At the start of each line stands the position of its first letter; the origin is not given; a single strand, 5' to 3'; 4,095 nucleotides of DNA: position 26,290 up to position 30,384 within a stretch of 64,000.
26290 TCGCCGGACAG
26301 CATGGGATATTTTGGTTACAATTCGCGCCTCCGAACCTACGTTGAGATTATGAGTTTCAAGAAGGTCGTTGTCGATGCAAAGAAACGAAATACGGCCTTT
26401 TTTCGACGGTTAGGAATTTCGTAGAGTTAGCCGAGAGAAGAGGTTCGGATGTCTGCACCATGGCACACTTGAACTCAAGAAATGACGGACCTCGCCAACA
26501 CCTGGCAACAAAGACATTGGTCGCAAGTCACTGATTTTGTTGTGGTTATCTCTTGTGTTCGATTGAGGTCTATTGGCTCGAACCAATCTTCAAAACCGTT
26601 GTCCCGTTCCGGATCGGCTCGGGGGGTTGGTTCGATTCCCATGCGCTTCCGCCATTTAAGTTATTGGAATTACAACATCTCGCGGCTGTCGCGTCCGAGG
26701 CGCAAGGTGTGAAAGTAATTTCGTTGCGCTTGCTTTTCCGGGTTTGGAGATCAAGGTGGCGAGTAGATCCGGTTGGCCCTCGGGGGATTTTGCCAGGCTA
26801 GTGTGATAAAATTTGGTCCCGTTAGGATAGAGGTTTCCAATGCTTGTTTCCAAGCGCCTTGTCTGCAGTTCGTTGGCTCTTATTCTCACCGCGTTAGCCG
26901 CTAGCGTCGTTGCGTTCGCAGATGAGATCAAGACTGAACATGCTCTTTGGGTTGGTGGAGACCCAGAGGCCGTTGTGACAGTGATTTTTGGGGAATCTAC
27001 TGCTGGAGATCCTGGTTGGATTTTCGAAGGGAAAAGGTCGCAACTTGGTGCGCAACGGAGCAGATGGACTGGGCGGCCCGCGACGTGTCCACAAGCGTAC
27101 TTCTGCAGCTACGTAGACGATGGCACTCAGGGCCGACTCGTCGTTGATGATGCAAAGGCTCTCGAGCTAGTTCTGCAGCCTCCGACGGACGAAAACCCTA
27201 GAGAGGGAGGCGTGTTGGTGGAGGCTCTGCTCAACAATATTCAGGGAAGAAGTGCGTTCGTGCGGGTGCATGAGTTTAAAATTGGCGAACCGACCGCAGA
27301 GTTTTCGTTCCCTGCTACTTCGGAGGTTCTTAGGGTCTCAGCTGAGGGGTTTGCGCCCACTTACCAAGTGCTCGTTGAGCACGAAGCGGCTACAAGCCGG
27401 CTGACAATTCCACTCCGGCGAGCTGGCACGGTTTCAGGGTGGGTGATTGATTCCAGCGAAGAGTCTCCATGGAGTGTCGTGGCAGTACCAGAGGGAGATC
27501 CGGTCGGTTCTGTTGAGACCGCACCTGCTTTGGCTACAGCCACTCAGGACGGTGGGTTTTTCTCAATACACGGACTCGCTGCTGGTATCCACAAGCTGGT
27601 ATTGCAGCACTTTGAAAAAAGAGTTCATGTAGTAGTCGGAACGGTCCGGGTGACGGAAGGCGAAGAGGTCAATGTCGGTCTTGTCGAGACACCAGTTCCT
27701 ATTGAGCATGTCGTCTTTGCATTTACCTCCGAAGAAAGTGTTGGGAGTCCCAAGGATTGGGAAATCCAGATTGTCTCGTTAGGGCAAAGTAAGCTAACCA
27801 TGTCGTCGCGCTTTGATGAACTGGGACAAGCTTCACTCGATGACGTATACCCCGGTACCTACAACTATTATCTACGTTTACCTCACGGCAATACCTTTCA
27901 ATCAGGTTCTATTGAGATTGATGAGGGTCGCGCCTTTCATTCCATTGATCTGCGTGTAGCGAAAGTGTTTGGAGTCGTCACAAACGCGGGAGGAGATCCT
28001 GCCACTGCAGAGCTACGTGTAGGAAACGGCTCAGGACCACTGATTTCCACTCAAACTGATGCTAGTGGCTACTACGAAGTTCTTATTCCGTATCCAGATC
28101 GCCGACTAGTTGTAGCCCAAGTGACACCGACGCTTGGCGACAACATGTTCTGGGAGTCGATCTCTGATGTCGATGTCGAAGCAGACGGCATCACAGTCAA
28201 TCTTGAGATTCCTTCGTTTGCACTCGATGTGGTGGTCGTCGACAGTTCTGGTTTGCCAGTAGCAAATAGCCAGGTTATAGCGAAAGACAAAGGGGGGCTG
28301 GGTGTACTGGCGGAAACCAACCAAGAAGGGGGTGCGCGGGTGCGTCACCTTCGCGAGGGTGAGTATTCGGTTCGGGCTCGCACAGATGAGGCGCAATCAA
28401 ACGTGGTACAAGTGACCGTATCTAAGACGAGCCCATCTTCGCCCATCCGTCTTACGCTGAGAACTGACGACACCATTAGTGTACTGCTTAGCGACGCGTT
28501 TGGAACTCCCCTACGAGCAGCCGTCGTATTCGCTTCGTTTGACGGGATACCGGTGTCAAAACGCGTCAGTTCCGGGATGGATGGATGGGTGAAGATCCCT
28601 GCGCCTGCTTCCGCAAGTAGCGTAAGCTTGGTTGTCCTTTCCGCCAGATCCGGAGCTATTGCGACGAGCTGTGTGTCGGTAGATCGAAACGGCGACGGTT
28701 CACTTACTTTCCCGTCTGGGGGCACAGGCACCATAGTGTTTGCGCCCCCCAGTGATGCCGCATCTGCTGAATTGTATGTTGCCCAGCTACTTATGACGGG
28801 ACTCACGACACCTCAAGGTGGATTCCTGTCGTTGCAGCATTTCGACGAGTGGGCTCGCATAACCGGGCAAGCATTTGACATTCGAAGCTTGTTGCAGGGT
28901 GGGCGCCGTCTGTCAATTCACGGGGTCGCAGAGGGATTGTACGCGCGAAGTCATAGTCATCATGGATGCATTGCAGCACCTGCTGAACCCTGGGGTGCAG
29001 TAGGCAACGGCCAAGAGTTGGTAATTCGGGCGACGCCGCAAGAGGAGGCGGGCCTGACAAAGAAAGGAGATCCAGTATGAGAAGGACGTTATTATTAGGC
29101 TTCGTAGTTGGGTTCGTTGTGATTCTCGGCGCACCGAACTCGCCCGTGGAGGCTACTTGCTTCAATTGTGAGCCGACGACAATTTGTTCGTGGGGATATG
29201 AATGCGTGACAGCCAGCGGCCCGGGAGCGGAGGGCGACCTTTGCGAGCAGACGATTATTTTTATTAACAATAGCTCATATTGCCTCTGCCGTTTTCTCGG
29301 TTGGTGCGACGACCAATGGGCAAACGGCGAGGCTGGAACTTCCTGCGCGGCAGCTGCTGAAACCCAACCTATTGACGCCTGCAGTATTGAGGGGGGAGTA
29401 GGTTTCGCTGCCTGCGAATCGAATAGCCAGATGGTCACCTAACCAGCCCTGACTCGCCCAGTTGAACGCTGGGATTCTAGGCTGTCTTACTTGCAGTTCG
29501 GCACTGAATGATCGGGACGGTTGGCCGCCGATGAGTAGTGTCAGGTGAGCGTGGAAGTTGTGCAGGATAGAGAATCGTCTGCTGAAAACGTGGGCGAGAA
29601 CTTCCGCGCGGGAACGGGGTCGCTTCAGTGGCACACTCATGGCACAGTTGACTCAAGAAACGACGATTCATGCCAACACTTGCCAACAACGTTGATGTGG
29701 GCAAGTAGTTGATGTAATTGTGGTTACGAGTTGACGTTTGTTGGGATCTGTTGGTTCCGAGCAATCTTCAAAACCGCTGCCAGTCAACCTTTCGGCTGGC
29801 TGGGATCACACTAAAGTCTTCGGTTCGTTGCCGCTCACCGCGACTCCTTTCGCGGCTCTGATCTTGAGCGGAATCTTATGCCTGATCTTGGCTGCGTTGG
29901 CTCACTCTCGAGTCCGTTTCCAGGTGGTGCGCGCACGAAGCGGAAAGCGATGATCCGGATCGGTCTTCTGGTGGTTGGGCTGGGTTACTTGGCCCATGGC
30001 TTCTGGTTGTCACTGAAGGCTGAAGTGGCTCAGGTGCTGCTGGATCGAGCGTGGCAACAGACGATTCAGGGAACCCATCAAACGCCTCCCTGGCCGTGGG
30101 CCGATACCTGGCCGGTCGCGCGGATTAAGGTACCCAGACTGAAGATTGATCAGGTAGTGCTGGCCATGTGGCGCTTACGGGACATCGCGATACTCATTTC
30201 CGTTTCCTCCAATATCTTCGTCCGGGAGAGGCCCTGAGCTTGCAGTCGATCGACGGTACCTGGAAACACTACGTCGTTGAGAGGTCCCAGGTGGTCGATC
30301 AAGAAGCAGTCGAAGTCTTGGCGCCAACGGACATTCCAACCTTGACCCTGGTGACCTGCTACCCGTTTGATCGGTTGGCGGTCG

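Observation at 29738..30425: Mini-ORF encoding a bare sortase sorting signal, overlapping the start of a class-GN-like sortase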

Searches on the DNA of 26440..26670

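Call 33: search_rna_families(source=window, start=26440, end=26670, threshold=evalue, max_evalue=10, show_alignments=3)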
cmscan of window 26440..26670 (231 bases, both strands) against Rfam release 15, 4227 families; matches with E-value up to 10: 3.
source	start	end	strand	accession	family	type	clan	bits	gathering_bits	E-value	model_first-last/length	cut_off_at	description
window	26564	26650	+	RF01852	tRNA-Sec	Gene; tRNA;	CL00001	21.4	47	0.042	1-91/91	no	Selenocysteine transfer RNA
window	26477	26551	-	RF02702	AgvB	Gene; sRNA;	-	14.4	56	2.2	1-62/62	no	Anti GcvB sRNA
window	26505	26545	+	RF03855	MIR5241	Gene; miRNA;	-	13.3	85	8.4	1-75/75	no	MIR5241 microRNA precursor family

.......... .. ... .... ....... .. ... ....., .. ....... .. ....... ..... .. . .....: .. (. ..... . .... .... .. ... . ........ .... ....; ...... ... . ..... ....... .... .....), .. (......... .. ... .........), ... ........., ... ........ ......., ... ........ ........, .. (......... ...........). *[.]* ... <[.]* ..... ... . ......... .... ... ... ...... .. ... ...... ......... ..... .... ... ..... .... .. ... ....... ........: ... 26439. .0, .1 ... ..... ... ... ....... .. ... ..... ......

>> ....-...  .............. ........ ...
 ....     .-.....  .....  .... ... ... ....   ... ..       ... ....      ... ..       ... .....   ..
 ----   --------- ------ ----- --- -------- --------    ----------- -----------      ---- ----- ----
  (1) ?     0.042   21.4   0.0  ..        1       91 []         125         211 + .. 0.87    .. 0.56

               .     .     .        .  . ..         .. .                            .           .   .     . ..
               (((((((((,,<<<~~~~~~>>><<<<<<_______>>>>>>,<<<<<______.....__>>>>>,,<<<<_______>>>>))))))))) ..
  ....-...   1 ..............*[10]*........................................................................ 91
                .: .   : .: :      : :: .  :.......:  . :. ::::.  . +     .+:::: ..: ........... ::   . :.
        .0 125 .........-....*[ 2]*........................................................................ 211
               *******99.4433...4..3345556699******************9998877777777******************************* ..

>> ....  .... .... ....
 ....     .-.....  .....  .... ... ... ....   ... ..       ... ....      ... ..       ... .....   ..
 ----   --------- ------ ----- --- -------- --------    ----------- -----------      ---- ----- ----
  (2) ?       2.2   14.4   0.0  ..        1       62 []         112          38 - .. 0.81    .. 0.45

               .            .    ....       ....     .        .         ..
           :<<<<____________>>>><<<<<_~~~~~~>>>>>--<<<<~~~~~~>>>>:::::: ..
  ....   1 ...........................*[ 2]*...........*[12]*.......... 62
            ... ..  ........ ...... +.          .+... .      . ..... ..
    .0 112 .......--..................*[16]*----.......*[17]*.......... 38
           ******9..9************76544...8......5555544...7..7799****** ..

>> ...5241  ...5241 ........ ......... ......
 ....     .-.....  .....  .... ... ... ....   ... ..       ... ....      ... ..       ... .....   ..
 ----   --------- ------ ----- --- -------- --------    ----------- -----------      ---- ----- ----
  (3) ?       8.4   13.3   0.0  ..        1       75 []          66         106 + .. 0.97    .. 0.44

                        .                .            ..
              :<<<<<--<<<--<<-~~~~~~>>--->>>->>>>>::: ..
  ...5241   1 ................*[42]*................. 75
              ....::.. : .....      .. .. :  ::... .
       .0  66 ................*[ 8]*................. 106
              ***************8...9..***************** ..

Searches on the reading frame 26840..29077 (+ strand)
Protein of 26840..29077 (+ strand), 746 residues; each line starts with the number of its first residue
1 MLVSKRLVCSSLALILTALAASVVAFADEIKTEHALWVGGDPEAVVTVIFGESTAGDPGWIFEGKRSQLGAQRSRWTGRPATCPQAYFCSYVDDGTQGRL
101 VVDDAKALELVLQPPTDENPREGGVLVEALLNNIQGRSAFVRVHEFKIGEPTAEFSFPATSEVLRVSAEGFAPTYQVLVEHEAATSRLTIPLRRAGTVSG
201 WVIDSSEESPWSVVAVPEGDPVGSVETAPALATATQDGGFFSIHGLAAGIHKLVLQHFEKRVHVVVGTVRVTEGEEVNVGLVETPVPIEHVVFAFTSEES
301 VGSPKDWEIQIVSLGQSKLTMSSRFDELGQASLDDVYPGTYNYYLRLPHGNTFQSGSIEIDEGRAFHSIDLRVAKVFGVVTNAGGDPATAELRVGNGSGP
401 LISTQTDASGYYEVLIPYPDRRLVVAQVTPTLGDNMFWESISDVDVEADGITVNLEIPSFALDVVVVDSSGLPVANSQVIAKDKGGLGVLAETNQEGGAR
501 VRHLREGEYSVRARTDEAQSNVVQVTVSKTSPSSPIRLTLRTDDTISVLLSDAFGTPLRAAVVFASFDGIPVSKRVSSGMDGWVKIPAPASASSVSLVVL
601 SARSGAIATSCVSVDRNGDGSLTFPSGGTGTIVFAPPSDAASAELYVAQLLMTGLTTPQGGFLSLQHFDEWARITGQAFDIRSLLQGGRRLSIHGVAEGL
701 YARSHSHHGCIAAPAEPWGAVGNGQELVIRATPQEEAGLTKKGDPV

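Call 6: search_protein_families(library=ncbifam, proteins=[window:26840-29077:+], max_evalue=0.1)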
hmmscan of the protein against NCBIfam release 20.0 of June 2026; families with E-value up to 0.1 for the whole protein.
window:26840-29077:+ (746 aa): 0 families

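Call 7: search_protein_families(library=pfam, proteins=[window:26840-29077:+], max_evalue=0.1)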
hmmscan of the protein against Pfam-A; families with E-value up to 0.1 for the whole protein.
window:26840-29077:+ (746 aa): 7 families
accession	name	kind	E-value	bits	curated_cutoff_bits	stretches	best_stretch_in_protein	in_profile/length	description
PF13620.12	CarboxypepD_reg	-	8.4e-18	64.9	32.3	1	464-539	4-80/82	Carboxypeptidase regulatory-like domain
PF13715.12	CarbopepD_reg_2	-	1.3e-05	25.5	32.2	0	466-532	5-69/88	CarboxypepD_reg-like domain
PF02369.22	Big_1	-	0.00016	22.2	34.9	1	460-527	19-92/93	Bacterial Ig-like domain (group 1)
PF14686.12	fn3_3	-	0.00092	19.4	24.4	0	325-345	31-51/75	Polysaccharide lyase family 4, domain II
PF17789.7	MG4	-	0.016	15.9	24.7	0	460-533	16-79/95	Macroglobulin domain MG4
PF24107.1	DUF7382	-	0.022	15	27.4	0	461-501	21-64/65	Domain of unknown function (DUF7382)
PF03995.18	Inhibitor_I36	-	0.038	14.4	21.1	1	79-101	4-26/69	Peptidase inhibitor family I36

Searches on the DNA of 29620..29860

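Call 34: search_rna_families(source=window, start=29620, end=29860, threshold=evalue, max_evalue=10, show_alignments=3)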
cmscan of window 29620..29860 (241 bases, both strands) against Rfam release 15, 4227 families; matches with E-value up to 10: 4.
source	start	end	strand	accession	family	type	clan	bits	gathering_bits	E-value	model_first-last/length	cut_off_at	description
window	29732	29819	+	RF01852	tRNA-Sec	Gene; tRNA;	CL00001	16.2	47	1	1-91/91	no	Selenocysteine transfer RNA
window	29641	29683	-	RF00202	snoR66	Gene; snRNA; snoRNA; CD-box;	-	14.2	43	2.7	1-76/76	no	Small nucleolar RNA R66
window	29621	29712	-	RF03909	mir-3804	Gene; miRNA;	-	13.9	90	5.2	1-82/82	no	mir-3804 microRNA precursor family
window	29674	29758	+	RF01929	bxd_1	Gene; lncRNA;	-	12.3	75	1.6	1-86/86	no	Bithoraxoid conserved region 1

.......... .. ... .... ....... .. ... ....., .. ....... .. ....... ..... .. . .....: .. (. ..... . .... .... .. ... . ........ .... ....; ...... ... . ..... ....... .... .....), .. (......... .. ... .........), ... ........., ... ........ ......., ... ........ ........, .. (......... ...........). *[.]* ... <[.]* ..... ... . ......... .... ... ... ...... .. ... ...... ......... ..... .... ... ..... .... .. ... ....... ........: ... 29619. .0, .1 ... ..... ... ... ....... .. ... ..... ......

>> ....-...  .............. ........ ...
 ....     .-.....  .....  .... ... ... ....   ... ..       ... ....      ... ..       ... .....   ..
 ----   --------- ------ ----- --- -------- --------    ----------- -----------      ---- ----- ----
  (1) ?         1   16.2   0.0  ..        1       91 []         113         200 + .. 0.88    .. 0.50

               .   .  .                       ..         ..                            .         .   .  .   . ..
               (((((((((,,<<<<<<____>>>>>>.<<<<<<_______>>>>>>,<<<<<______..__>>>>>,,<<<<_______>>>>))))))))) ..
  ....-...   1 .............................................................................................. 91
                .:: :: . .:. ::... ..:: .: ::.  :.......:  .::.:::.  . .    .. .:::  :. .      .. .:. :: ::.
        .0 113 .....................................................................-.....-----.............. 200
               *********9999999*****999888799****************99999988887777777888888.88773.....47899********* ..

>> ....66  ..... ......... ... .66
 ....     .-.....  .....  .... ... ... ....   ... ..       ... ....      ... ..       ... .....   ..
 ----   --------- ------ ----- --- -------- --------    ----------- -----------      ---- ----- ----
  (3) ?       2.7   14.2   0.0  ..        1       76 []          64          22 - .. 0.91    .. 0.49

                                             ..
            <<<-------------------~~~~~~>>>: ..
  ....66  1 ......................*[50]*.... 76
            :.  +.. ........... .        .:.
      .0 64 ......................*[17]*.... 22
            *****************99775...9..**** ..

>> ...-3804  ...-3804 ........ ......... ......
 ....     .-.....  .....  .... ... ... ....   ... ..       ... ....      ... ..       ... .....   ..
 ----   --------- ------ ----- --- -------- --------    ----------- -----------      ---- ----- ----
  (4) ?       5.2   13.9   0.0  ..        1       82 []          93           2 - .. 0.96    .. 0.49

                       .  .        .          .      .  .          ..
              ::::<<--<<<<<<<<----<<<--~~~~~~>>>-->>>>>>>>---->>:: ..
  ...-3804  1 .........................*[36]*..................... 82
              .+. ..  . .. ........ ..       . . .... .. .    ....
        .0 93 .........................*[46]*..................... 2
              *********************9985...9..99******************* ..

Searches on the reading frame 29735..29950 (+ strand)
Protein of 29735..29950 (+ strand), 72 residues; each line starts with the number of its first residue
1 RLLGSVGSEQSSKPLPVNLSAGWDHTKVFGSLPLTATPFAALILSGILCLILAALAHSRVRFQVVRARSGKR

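Call 6: search_protein_families(library=ncbifam, proteins=[window:29738-29950:+], max_evalue=0.1)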
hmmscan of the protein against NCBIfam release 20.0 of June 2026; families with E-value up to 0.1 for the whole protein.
window:29738-29950:+ (71 aa): 2 families
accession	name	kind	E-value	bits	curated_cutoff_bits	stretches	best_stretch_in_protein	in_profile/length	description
TIGR04383.1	acidic_w_LPXTA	equivalog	0.032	13.5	50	1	27-60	286-319/320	processed acidic surface protein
TIGR03788.1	marine_srt_targ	equivalog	0.044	12.2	551.65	1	8-54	578-621/629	marine proteobacterial sortase target protein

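Call 7: search_protein_families(library=pfam, proteins=[window:29738-29950:+], max_evalue=0.1)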
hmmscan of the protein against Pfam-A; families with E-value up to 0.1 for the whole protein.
window:29738-29950:+ (71 aa): 0 families

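Call 12: find_homologous_proteins(query=window:29735-29950:+, max_evalue=0.1)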
Query seq(72 aa): 5 candidates shared short words with the query, none scored E <= 0.1.

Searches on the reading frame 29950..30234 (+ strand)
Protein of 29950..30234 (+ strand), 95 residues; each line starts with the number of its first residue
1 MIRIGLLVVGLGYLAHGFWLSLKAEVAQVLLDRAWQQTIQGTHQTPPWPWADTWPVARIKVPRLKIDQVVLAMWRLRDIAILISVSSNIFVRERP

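Call 6: search_protein_families(library=ncbifam, proteins=[window:29950-30234:+], max_evalue=0.1)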
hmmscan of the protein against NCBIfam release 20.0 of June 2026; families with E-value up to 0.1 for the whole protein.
window:29950-30234:+ (95 aa): 1 family
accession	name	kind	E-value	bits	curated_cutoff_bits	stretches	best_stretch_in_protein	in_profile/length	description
TIGR03784.1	marine_sortase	equivalog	5.3e-21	75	158.25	1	6-73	1-68/174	class GN sortase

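Call 7: search_protein_families(library=pfam, proteins=[window:29950-30234:+], max_evalue=0.1)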
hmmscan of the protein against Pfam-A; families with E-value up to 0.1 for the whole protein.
window:29950-30234:+ (95 aa): 0 families
